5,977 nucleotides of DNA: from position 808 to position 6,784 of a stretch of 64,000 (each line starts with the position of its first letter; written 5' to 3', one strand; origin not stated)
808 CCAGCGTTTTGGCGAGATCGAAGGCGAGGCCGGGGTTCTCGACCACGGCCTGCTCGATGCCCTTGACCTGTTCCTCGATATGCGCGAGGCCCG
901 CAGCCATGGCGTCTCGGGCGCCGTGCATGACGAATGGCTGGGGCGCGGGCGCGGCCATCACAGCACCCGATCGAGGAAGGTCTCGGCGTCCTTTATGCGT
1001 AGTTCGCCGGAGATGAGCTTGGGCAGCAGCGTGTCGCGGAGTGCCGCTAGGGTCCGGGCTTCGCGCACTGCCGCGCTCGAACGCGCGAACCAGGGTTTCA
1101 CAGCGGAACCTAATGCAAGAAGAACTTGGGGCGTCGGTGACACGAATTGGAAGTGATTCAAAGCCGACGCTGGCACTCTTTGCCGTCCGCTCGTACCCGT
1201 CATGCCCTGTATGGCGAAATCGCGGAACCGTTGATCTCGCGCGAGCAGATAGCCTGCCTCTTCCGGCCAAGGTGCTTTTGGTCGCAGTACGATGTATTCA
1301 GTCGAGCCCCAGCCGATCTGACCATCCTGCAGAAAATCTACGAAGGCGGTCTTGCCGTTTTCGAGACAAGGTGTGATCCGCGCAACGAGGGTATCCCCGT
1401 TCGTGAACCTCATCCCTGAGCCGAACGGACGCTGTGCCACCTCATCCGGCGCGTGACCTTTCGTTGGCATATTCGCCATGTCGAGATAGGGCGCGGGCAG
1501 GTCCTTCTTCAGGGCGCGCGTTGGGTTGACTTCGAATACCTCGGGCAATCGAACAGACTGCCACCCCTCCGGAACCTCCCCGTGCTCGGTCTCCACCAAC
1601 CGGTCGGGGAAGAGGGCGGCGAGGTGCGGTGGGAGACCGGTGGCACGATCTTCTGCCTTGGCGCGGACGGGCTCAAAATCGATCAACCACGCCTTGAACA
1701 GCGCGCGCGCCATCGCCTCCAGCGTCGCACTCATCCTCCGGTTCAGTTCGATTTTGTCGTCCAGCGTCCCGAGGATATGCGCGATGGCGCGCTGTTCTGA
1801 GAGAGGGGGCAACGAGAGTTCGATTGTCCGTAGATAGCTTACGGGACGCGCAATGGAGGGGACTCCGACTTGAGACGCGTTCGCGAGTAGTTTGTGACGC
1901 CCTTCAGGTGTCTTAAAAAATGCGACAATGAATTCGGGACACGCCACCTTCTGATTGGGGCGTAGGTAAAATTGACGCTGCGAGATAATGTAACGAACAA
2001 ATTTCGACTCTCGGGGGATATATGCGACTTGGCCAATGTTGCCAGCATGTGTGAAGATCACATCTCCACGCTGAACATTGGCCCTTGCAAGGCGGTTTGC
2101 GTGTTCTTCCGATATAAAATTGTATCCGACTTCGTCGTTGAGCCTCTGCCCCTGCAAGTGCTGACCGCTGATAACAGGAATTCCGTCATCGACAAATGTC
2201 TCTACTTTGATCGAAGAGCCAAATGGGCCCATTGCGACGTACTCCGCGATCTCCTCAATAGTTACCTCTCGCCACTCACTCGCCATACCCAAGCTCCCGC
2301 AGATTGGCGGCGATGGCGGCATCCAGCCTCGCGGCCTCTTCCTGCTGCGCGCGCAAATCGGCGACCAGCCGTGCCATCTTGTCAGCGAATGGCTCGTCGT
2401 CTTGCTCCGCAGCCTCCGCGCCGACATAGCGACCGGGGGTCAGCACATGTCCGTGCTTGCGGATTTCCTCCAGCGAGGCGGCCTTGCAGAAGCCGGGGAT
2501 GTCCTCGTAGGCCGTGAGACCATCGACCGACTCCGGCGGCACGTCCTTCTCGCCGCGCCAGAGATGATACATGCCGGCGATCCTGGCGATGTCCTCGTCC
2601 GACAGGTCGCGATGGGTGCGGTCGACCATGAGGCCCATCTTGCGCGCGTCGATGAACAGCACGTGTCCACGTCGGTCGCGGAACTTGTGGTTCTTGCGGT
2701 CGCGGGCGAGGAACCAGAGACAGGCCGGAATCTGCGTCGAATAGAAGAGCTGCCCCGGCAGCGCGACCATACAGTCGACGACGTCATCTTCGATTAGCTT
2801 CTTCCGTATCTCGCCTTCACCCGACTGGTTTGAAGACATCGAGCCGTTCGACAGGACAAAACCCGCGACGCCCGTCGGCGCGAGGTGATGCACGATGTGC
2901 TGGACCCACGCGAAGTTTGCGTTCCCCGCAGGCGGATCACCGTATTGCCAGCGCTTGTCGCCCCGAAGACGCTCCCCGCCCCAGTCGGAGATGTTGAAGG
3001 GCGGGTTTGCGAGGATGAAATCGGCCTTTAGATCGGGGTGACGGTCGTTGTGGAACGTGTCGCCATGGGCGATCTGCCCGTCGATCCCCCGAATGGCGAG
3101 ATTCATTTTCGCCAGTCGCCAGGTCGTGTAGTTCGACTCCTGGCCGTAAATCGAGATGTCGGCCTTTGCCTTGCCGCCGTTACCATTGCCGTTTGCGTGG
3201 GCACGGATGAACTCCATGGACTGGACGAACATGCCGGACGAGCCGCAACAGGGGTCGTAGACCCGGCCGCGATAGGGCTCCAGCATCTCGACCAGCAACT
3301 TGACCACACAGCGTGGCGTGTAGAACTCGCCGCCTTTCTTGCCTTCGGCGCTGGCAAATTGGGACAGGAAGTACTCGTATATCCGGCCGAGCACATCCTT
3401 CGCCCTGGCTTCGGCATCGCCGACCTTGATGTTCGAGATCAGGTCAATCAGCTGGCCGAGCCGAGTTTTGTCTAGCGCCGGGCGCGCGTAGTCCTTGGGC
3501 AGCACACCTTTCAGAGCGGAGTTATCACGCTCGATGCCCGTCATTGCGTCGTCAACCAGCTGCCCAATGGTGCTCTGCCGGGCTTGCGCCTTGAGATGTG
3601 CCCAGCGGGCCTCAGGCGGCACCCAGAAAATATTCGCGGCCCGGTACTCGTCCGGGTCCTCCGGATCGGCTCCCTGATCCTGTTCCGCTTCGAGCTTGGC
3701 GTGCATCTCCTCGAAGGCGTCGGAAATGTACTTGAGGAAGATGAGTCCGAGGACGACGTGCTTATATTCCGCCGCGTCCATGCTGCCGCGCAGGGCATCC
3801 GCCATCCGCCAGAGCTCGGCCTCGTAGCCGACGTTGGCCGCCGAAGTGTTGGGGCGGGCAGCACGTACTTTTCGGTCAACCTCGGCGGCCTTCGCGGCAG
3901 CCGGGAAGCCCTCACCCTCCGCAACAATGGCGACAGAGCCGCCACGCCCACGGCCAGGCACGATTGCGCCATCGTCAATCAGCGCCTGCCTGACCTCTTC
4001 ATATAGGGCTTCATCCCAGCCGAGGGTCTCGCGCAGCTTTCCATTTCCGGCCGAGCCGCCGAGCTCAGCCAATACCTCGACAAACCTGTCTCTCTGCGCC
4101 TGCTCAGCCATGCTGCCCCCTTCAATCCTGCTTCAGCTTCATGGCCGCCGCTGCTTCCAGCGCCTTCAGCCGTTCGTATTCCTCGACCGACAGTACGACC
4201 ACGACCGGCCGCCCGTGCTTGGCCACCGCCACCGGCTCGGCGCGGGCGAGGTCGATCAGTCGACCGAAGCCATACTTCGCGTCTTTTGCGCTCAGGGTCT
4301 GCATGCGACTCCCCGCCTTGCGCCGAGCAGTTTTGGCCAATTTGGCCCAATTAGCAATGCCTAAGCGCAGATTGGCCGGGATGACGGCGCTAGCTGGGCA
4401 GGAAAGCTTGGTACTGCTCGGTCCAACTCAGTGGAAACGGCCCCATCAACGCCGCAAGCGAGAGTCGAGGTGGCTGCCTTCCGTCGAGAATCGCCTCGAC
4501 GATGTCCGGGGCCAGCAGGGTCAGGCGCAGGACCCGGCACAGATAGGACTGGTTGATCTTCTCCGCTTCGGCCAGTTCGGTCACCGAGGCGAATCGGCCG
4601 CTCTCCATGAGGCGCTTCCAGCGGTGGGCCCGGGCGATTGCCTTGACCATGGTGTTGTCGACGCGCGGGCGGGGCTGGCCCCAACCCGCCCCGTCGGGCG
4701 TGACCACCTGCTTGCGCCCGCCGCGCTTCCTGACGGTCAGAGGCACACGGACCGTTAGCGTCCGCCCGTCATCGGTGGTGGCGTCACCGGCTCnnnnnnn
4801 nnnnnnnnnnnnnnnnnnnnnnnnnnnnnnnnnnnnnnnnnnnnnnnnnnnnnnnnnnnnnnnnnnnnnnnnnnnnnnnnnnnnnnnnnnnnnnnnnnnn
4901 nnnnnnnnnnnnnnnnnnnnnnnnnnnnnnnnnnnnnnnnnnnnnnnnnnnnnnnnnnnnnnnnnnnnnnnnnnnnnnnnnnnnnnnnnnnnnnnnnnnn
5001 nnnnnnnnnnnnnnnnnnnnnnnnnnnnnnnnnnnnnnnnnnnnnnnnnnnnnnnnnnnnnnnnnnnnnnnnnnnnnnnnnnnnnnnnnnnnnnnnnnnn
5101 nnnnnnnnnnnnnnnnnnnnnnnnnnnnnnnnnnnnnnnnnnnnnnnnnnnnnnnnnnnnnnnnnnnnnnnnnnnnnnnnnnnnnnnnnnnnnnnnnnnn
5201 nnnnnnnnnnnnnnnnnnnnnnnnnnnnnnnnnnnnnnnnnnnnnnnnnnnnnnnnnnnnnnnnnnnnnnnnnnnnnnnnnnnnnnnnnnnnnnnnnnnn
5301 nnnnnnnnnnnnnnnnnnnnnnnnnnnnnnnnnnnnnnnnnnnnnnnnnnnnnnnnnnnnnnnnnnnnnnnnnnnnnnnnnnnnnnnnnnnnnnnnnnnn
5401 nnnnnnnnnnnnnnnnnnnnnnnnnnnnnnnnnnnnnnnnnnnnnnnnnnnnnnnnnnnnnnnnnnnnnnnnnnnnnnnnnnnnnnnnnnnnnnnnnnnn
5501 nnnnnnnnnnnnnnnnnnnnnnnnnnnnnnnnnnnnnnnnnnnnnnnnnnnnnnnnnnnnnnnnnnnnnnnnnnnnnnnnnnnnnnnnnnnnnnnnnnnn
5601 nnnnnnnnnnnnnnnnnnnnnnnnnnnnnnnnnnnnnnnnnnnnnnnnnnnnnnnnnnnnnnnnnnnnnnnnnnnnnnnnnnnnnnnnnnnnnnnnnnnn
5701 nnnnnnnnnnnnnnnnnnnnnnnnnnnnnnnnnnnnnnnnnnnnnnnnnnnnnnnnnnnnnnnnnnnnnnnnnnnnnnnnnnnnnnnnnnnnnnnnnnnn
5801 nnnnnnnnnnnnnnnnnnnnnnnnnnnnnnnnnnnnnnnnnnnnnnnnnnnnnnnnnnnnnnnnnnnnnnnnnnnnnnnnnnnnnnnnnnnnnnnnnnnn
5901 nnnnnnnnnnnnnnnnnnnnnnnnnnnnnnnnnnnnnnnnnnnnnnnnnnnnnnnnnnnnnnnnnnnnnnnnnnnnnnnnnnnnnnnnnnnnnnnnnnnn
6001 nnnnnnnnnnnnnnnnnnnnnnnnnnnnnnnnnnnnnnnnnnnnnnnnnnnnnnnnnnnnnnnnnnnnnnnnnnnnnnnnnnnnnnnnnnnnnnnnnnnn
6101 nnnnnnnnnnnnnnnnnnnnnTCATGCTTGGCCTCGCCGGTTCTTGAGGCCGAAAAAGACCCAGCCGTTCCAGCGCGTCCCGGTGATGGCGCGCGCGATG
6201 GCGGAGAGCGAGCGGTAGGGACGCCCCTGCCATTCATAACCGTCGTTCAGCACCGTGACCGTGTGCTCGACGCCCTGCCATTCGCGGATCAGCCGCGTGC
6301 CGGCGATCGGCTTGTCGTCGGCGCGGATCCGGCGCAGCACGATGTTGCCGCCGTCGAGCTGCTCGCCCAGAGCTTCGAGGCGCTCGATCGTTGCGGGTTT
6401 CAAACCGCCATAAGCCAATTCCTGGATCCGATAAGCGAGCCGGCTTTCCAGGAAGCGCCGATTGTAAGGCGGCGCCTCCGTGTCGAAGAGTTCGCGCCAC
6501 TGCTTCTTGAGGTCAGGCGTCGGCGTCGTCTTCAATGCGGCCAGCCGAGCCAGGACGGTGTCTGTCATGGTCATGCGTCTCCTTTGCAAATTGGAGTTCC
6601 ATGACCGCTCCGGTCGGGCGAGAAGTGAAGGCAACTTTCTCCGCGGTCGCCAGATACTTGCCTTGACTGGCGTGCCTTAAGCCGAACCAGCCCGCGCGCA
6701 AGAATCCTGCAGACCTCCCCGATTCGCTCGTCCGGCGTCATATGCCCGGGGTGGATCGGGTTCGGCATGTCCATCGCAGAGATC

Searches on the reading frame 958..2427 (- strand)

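Call 5: search_protein_families(library=pfam, proteins=[window:958-2427:-], max_evalue=0.1)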
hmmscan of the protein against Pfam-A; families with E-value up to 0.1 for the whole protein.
window:958-2427:- (489 aa): 1 family
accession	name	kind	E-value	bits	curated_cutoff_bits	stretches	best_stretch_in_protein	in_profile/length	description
PF01420.25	Methylase_S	-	1.3e-18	68.2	22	1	50-237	2-167/168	Type I restriction modification DNA specificity domain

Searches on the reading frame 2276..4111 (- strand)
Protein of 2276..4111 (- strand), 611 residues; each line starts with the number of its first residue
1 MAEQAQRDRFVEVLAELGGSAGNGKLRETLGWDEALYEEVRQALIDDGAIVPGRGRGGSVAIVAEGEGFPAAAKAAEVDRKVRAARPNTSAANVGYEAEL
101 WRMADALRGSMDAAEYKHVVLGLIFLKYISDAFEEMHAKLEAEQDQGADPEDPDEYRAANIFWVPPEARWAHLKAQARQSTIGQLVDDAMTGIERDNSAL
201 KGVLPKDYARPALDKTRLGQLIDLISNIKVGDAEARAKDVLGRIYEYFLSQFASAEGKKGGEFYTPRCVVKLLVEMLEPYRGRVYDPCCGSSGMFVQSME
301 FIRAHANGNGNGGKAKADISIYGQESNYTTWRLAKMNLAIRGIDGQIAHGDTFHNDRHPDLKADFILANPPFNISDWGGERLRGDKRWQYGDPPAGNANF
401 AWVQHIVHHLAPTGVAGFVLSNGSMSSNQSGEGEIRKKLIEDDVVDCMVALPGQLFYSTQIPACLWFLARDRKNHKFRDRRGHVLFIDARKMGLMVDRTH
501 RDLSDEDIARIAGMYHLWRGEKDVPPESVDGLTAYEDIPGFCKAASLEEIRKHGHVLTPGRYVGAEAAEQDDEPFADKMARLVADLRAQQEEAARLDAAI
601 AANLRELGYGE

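Call 5: search_protein_families(library=pfam, proteins=[window:2276-4111:-], max_evalue=0.1)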
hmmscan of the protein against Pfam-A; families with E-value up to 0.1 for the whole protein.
window:2276-4111:- (611 aa): 4 families
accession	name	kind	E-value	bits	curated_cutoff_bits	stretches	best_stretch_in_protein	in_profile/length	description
PF02384.22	N6_Mtase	-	7.1e-105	351.2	20.4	1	237-570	2-310/311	N-6 DNA Methylase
PF12161.14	HsdM_N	-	1.8e-28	100.3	24.5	1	97-225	2-135/135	HsdM N-terminal domain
PF05175.20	MTS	-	0.0052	16.9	23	1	315-373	52-109/170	Methyltransferase small domain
PF07669.17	Eco57I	-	0.007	16.9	25.3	1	348-450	60-164/171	Eco57I restriction-modification methylase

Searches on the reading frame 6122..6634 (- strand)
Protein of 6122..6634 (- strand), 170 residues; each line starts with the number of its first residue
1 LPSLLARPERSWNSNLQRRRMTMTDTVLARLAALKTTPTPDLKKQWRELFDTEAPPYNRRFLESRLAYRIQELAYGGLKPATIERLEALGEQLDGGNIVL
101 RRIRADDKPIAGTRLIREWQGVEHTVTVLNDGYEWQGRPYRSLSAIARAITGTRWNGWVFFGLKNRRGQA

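Call 5: search_protein_families(library=pfam, proteins=[window:6122-6634:-], max_evalue=0.1)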
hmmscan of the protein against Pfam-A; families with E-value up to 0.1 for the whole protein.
window:6122-6634:- (170 aa): 3 families
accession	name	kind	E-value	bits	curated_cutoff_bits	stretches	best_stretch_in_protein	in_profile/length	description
PF11149.13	DUF2924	-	7.2e-52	175.7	31.2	1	29-164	2-135/135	Protein of unknown function (DUF2924)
PF18755.6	RAMA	-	0.0011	19.3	35.2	1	111-163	32-88/107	Restriction Enzyme Adenine Methylase Associated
PF13480.13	Acetyltransf_6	-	0.079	13.5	22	0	79-115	52-89/143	Acetyltransferase (GNAT) domain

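Call 6: search_protein_families(library=padloc, proteins=[window:6122-6634:-], max_evalue=0.1)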
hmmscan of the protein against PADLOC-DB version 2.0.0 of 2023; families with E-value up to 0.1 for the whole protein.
window:6122-6634:- (170 aa): 2 families
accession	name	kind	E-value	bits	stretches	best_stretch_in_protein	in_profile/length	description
PDLC04921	PDC-S14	-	3.6e-05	21.2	1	111-169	201-261/280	-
PDLC04924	PDC-S14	-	0.027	12.1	1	139-168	247-277/280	-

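Call 8: search_protein_families(library=phrogs, proteins=[window:6122-6634:-], max_evalue=0.1)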
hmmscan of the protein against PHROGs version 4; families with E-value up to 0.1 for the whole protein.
window:6122-6634:- (170 aa): 1 family
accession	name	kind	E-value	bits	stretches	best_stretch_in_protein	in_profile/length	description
phrog_11806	-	unknown function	1.4e-54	185.1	1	22-168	4-149/154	-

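Call 9: search_protein_families(library=ncbifam, proteins=[window:6122-6634:-], max_evalue=0.1)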
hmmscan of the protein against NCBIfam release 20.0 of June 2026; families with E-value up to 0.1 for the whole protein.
window:6122-6634:- (170 aa): 0 families
